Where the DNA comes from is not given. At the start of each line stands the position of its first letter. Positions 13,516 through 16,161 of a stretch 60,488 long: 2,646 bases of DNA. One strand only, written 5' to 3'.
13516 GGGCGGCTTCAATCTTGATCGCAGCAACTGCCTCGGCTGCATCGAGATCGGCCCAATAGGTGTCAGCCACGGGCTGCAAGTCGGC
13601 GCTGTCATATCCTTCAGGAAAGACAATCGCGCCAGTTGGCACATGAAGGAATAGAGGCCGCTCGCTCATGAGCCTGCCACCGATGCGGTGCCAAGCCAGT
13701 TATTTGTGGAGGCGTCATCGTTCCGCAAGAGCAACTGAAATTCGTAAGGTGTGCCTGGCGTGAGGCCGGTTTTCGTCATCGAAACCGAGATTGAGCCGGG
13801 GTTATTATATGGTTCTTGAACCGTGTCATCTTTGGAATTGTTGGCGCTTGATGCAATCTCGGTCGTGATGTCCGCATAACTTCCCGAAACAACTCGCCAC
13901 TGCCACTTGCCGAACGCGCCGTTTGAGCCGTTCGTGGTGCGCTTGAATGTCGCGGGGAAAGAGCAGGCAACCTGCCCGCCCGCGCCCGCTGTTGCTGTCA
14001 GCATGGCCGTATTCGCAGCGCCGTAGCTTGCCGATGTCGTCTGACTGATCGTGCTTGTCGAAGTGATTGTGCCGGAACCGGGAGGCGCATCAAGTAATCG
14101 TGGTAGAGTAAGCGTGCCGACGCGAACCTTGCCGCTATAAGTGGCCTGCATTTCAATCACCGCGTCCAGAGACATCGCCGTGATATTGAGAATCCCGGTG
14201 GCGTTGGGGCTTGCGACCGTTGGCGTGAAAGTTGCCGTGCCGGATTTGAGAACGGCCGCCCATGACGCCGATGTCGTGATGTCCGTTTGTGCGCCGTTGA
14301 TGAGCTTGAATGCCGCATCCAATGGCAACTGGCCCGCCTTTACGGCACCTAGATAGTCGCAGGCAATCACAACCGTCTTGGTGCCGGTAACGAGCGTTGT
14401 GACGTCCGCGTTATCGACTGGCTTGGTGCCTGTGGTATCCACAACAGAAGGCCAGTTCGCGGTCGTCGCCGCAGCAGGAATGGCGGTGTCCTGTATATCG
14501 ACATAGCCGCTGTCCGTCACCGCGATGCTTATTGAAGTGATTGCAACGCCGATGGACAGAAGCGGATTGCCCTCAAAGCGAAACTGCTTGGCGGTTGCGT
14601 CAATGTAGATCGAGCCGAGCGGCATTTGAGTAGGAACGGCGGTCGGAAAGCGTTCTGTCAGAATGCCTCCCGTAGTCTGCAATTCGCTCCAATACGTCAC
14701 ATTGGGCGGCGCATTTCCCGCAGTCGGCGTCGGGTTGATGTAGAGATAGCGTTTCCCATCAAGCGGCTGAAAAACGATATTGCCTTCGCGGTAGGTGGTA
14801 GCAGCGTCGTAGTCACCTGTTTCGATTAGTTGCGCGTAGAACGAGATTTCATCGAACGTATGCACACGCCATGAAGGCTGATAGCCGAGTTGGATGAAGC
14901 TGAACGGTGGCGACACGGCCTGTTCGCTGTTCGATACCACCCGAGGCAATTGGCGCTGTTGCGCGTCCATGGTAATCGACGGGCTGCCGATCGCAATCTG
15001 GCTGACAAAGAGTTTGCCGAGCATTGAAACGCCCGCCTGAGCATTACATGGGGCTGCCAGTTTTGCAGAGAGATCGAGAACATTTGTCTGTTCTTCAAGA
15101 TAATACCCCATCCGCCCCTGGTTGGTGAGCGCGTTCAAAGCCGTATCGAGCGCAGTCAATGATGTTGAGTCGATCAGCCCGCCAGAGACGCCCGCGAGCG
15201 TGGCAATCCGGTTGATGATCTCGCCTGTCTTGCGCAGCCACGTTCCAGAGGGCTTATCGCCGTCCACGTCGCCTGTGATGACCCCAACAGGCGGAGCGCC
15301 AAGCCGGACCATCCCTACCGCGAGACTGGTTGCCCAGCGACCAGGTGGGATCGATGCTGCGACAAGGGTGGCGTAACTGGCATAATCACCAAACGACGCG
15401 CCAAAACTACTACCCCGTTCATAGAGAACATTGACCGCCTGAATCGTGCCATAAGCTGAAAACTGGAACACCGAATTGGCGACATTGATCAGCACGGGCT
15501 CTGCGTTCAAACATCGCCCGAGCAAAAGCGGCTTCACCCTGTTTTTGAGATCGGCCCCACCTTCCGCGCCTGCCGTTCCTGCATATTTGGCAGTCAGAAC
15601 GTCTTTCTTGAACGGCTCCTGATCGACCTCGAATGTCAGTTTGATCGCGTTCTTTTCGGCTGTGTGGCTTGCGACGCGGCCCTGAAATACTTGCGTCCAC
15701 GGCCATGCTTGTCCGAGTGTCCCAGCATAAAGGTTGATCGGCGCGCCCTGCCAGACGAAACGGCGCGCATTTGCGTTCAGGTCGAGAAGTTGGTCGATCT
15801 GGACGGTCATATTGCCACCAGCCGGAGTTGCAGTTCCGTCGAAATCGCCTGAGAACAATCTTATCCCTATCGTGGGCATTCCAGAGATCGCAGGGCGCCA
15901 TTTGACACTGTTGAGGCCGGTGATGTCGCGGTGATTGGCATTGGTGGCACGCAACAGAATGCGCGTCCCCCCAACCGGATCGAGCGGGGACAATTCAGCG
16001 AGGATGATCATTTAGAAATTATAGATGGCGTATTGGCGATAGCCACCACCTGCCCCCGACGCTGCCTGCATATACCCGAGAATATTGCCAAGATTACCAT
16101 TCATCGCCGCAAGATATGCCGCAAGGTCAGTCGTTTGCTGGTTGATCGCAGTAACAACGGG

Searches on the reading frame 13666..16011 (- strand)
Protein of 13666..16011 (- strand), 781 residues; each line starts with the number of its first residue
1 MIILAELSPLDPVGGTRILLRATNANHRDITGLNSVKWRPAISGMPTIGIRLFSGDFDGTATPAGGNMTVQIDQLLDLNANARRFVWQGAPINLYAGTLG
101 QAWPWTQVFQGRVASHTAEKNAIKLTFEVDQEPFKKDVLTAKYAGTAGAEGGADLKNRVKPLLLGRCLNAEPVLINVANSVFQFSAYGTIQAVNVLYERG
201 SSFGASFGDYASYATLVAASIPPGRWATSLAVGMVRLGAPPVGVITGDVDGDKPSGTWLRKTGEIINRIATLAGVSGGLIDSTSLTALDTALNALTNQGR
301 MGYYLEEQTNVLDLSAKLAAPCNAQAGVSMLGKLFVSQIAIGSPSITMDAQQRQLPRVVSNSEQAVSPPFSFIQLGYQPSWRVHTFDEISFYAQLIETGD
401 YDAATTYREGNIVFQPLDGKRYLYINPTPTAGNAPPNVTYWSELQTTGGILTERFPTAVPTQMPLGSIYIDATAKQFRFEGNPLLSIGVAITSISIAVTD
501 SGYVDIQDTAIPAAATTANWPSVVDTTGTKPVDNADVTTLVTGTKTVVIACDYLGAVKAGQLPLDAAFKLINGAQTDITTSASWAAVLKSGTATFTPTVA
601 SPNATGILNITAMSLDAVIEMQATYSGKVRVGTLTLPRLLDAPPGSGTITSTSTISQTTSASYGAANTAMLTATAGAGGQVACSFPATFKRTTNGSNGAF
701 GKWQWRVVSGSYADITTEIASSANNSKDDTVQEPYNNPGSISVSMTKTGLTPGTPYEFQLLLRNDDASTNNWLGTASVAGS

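Call 25: search_protein_families(library=phrogs, proteins=[window:13666-16011:-], max_evalue=0.00001)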
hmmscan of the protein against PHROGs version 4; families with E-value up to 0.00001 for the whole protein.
window:13666-16011:- (781 aa): 2 families
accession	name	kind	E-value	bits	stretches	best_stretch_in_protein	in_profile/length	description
phrog_8917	-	unknown function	1.2e-61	209.9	1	3-396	89-488/613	-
phrog_31539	-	unknown function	5.3e-37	128.5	1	4-390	5-382/899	-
